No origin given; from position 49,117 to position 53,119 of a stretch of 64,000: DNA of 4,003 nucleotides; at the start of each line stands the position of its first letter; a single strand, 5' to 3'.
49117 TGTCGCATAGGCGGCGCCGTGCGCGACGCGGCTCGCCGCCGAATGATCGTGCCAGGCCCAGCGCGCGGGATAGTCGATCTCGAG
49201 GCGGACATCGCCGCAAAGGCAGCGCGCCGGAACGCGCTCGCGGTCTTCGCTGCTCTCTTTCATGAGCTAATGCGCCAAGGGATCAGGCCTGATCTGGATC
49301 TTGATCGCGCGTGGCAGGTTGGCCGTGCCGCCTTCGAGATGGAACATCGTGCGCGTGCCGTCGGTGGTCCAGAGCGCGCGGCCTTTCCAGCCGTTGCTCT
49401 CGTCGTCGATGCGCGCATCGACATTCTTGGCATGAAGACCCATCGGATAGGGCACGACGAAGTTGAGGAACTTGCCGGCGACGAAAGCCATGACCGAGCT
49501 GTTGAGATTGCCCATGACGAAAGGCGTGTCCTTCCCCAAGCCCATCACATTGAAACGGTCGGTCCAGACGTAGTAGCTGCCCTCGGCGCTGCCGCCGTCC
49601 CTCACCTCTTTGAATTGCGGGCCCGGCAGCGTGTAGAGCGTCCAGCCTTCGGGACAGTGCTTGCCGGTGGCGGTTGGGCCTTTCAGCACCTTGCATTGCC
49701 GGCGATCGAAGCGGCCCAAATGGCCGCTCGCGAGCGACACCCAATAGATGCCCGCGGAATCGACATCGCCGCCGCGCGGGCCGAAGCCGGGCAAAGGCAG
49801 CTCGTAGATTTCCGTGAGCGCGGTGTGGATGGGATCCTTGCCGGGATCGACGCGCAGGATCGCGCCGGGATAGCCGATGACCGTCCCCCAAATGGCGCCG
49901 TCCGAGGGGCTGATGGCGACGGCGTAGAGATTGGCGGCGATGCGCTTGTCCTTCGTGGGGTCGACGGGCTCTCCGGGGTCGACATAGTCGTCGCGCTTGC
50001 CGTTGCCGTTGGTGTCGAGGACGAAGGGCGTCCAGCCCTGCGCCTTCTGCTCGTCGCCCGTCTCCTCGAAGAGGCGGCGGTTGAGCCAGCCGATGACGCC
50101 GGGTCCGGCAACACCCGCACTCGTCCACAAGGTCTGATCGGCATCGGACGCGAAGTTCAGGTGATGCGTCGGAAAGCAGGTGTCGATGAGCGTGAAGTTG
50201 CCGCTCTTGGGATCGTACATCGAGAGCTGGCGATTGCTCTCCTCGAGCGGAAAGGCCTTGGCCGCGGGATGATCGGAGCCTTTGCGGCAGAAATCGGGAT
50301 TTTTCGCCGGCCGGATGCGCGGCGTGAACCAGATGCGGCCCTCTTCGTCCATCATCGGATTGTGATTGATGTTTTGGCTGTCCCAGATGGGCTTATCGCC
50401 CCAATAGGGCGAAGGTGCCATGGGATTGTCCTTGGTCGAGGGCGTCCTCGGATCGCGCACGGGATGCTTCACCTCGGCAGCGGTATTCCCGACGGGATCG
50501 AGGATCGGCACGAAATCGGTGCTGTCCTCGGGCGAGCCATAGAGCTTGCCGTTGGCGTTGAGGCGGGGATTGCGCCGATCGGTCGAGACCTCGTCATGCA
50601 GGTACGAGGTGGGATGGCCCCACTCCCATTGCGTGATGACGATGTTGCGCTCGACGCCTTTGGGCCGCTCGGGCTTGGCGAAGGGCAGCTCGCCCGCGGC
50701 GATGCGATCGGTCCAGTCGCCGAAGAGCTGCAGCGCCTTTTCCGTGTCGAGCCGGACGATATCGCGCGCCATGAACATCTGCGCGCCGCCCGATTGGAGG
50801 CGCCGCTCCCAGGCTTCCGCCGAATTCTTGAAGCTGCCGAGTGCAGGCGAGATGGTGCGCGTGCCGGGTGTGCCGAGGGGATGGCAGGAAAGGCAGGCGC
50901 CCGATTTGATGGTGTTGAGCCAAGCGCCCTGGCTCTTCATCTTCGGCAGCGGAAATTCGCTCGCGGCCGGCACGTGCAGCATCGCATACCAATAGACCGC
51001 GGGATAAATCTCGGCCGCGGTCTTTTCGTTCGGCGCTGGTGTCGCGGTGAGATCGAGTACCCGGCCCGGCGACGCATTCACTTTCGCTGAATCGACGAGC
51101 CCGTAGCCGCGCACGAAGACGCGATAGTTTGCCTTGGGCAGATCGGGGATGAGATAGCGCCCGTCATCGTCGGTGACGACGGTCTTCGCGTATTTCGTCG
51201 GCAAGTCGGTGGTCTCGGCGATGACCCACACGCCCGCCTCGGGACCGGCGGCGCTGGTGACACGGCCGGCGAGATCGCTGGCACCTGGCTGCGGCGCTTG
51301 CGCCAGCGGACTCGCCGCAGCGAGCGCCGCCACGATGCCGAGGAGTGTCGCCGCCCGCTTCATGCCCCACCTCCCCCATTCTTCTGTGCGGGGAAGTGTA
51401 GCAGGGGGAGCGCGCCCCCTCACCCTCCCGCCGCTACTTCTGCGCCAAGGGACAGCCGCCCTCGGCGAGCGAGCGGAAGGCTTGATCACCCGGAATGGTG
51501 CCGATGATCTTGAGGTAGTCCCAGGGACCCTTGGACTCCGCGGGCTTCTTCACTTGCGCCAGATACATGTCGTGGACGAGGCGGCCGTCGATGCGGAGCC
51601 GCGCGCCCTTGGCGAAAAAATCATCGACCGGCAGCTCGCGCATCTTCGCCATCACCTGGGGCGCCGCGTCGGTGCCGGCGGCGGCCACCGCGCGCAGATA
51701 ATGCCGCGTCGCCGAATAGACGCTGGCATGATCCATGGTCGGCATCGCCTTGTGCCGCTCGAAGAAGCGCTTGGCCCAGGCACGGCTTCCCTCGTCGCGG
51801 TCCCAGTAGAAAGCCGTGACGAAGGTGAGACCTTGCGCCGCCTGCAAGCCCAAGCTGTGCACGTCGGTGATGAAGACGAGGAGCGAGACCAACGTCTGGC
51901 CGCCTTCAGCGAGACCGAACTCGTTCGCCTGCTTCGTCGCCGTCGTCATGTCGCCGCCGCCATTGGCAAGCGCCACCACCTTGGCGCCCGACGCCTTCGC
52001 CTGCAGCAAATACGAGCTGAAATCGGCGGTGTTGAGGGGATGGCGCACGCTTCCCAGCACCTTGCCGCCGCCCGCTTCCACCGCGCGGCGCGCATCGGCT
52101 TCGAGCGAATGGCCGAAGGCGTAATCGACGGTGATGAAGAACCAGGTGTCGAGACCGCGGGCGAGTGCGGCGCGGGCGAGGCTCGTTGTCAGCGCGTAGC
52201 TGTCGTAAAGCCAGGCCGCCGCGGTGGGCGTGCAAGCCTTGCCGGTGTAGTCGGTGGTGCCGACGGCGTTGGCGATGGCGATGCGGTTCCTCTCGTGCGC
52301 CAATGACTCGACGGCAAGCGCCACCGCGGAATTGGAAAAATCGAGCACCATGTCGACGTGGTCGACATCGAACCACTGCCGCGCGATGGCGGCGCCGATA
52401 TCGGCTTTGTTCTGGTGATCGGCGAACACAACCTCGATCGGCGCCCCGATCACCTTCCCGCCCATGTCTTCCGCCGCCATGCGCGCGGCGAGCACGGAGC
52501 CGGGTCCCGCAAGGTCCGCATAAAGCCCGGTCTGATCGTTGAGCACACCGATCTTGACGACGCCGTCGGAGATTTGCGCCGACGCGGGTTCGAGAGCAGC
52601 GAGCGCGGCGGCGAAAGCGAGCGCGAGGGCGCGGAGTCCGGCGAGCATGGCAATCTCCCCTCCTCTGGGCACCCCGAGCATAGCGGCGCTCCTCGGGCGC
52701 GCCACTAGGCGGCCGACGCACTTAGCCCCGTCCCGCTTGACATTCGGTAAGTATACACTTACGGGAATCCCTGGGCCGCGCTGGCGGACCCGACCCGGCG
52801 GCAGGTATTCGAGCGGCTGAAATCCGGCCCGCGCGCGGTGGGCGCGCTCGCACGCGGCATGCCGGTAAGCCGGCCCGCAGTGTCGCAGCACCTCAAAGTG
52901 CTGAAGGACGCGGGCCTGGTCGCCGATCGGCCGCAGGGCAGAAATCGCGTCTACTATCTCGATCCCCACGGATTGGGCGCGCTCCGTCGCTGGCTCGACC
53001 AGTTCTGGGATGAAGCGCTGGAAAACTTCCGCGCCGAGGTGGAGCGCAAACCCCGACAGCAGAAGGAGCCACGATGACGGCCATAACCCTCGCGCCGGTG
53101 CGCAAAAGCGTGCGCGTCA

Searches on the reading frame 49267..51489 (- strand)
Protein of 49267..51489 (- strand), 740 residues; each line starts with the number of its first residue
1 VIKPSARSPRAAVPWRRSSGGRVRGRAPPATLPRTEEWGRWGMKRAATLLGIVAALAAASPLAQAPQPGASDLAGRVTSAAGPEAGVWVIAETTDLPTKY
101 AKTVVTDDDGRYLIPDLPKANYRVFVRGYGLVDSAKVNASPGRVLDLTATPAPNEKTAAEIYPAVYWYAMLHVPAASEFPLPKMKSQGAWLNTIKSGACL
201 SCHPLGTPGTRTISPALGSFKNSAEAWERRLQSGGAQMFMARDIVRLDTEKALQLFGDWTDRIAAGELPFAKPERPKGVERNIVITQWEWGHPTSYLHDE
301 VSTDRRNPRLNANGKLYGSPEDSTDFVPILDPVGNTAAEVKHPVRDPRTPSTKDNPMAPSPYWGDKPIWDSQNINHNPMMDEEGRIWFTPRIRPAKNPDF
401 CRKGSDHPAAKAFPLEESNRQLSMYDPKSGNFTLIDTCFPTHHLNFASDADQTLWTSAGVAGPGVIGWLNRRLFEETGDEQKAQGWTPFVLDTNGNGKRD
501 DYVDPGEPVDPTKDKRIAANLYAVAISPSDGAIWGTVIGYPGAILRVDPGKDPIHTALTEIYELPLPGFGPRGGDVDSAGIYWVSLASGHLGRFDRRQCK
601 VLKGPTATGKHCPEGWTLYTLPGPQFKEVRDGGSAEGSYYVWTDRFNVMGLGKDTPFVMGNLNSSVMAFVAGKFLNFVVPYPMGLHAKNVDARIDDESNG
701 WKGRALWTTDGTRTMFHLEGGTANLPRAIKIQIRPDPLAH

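Call 50: search_protein_families(library=pfam, proteins=[window:49267-51489:-], max_evalue=0.001)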
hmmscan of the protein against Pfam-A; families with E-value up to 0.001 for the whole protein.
window:49267-51489:- (740 aa): 1 family
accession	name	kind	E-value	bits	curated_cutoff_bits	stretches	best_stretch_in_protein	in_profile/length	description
PF13620.12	CarboxypepD_reg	-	3.5e-08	34.1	32.3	1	73-149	2-79/82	Carboxypeptidase regulatory-like domain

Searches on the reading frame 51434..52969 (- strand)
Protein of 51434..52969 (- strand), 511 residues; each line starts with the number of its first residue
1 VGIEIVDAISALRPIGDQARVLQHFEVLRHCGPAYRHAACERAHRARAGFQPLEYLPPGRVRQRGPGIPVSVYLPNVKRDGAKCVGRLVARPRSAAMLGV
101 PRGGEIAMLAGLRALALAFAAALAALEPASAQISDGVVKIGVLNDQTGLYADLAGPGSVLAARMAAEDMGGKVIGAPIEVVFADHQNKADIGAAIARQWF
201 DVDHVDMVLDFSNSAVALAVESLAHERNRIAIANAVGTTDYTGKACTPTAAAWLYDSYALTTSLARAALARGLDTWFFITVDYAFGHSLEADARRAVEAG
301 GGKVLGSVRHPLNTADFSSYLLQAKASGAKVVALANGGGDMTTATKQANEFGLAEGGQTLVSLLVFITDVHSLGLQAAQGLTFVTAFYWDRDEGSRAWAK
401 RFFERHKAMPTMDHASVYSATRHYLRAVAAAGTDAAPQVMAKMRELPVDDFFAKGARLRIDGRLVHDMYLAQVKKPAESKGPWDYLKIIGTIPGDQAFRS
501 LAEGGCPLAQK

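Call 50: search_protein_families(library=pfam, proteins=[window:51434-52969:-], max_evalue=0.001)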
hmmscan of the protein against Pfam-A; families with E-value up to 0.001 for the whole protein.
window:51434-52969:- (511 aa): 2 families
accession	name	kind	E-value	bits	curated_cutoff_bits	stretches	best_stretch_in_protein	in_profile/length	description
PF13458.12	Peripla_BP_6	-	5.5e-104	348.9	31.7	1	138-474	2-339/343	Periplasmic binding protein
PF13433.12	Peripla_BP_5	-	2.6e-11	43.7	27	1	138-449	1-312/363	Periplasmic binding protein domain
